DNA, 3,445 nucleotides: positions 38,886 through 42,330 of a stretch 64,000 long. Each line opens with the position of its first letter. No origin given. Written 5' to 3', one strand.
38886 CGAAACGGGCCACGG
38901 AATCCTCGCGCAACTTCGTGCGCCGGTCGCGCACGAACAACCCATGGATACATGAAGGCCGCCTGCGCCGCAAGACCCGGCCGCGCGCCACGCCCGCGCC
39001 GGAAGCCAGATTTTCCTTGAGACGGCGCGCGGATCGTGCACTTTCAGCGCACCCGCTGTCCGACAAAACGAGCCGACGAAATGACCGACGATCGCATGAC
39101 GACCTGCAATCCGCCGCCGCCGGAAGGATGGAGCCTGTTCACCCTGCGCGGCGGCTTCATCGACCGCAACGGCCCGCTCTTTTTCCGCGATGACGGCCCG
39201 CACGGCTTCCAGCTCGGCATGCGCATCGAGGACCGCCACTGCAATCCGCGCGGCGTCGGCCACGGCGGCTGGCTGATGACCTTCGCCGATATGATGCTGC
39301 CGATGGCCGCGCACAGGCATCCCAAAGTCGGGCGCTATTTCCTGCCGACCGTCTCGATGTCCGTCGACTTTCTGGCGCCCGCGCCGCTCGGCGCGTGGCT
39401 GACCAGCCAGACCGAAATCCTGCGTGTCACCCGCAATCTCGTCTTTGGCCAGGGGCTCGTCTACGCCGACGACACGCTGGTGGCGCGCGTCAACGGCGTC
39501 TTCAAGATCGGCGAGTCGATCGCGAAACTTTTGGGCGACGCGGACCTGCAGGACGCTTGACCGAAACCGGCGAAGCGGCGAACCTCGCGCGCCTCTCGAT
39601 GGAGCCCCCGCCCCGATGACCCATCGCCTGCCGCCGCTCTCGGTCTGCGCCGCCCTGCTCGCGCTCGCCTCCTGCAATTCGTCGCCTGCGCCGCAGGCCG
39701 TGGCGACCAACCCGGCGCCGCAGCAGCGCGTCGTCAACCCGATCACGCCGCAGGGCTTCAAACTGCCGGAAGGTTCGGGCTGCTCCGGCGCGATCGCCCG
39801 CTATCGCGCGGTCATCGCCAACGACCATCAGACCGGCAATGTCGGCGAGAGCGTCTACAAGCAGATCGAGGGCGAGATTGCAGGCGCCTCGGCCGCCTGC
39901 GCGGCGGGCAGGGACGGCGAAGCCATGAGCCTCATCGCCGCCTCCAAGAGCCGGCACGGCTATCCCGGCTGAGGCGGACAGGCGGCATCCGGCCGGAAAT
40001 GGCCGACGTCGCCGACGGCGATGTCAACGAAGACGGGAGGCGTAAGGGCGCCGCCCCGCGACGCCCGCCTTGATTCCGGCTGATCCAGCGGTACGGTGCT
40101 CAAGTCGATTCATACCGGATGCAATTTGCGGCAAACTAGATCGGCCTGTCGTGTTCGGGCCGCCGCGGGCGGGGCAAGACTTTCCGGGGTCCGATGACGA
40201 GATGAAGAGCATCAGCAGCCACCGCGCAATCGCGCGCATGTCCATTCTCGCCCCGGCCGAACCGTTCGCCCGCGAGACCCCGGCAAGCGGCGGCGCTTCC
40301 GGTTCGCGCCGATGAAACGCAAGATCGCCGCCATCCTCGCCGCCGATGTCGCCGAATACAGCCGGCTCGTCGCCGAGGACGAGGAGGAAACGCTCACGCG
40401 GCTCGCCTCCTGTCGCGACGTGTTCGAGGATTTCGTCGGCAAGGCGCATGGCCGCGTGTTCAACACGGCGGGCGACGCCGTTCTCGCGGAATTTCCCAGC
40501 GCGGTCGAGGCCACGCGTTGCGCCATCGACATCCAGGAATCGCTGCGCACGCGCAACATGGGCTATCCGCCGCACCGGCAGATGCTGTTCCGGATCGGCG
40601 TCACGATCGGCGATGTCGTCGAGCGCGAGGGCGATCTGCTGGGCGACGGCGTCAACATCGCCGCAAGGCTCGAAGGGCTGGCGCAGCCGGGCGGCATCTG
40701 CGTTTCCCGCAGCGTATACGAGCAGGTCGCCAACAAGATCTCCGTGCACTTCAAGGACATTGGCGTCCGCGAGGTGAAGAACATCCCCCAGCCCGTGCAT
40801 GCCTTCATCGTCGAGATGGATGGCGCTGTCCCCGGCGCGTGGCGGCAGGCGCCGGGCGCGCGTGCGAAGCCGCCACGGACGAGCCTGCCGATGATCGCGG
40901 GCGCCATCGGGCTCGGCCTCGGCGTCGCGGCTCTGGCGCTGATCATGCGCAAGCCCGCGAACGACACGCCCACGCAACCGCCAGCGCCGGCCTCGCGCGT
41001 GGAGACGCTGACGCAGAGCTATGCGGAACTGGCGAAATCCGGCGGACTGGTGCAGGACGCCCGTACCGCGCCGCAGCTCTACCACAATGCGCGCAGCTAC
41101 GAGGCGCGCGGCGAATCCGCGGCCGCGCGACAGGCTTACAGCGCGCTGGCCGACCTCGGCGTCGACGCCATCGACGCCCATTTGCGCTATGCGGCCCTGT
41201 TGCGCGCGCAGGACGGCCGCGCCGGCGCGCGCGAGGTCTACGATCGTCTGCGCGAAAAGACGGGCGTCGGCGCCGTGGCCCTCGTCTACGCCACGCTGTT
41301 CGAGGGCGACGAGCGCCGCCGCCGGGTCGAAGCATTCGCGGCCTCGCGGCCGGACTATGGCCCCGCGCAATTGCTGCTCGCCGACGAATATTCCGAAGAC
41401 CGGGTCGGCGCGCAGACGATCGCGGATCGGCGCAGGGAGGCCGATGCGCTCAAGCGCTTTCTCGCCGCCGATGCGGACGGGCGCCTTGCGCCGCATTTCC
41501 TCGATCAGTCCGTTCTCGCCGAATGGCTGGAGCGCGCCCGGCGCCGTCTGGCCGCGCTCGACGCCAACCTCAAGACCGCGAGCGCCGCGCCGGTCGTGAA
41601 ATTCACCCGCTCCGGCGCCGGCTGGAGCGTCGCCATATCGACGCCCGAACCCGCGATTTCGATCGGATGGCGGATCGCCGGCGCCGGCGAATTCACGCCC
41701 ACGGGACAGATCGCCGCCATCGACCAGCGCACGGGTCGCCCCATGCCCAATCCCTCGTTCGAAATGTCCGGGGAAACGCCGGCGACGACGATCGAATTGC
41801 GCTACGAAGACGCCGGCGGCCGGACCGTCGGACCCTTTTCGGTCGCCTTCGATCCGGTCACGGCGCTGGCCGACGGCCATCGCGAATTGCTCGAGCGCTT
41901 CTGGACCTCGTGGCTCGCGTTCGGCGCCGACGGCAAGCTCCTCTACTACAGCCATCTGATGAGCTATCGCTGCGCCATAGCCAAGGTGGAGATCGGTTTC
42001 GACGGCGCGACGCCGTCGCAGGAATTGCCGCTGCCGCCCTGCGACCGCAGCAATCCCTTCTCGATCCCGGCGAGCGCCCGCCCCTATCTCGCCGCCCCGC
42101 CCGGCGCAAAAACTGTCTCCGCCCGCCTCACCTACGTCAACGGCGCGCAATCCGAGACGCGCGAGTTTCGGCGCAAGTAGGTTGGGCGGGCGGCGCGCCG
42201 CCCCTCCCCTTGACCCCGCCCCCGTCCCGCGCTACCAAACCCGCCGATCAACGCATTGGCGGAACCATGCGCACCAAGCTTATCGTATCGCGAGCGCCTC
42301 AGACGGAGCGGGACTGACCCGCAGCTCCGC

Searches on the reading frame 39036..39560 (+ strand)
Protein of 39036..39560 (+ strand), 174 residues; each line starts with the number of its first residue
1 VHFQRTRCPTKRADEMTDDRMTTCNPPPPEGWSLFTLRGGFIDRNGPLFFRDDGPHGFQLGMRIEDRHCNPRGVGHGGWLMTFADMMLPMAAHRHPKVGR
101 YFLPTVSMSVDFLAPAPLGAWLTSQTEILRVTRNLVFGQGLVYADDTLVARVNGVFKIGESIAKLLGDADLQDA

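Call 23: search_protein_families(library=pfam, proteins=[window:39036-39560:+], max_evalue=0.001)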
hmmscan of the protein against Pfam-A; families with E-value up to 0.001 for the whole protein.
window:39036-39560:+ (174 aa): 2 families
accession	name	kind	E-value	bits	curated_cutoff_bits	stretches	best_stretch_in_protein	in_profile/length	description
PF03061.28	4HBT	-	3.2e-12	47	20.6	1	73-148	2-76/79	Thioesterase superfamily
PF13622.12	4HBT_3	-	7.4e-05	23.4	24.3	1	75-155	11-81/83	Acyl-CoA thioesterase N-terminal domain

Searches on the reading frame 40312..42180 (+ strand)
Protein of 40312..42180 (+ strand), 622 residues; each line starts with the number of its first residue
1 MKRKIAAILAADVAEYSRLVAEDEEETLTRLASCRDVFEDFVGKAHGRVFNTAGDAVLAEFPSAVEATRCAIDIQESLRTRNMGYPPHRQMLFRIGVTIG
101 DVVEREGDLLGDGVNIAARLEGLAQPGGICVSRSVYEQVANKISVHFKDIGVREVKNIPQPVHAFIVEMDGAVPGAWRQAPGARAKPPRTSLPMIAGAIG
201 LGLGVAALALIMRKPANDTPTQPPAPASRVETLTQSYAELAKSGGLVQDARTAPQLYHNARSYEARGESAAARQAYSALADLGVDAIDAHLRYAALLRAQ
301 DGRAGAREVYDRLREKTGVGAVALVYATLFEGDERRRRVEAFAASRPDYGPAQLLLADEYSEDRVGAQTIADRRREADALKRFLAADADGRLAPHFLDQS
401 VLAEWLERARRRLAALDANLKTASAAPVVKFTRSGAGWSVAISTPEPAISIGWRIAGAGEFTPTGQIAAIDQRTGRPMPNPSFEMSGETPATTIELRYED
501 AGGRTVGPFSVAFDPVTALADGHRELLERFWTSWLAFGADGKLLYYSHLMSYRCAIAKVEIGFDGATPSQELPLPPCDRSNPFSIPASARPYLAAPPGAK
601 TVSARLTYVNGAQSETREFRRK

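Call 23: search_protein_families(library=pfam, proteins=[window:40312-42180:+], max_evalue=0.001)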
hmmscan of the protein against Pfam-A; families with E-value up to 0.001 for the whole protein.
window:40312-42180:+ (622 aa): 1 family
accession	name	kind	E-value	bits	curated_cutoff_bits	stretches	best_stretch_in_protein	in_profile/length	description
PF00211.25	Guanylate_cyc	-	9.8e-08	32.2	21.9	1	7-165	10-179/183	Adenylate and Guanylate cyclase catalytic domain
